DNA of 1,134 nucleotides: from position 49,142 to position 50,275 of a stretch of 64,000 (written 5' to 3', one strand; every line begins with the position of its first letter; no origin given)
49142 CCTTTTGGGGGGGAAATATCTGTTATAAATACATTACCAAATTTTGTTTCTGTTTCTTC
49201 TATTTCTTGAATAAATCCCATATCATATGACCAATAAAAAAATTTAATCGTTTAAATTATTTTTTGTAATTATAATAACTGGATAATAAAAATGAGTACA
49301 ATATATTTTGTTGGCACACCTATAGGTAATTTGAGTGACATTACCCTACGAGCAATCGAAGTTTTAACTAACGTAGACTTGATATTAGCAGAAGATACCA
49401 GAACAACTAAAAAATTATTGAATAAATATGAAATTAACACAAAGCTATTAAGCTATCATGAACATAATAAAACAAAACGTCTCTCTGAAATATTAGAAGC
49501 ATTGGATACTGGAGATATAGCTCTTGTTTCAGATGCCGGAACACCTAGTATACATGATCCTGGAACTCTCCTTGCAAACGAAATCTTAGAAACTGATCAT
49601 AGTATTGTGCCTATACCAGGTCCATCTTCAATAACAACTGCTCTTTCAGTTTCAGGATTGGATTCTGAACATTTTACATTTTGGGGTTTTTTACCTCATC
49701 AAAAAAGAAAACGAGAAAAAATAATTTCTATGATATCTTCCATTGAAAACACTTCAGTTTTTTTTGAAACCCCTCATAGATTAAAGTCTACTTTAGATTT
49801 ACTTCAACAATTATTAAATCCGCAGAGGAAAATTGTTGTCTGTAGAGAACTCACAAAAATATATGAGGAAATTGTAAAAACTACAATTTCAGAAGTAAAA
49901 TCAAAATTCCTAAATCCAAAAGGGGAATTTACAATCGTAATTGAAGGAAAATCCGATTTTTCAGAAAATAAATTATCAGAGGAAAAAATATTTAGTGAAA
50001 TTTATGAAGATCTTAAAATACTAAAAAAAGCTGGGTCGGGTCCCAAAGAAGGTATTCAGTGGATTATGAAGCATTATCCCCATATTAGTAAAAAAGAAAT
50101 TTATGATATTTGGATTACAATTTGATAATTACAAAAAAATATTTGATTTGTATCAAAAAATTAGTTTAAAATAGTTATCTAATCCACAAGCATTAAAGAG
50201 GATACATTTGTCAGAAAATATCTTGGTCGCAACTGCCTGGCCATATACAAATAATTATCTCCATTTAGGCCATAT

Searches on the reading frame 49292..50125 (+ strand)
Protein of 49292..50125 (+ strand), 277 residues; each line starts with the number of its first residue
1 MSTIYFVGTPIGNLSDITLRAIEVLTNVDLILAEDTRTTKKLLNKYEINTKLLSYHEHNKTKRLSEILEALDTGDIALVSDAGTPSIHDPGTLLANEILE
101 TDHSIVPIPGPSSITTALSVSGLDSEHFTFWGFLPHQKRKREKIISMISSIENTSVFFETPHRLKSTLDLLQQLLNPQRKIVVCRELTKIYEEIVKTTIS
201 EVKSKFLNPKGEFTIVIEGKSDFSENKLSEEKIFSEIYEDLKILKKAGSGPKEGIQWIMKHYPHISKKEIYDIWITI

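Call 49: search_protein_families(library=pfam, proteins=[window:49292-50125:+], max_evalue=0.00001)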
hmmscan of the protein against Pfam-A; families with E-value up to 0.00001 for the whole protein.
window:49292-50125:+ (277 aa): 1 family
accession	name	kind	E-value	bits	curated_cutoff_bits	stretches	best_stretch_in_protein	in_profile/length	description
PF00590.25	TP_methylase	-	1.5e-32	113.7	27.8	1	3-202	1-211/212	Tetrapyrrole (Corrin/Porphyrin) Methylases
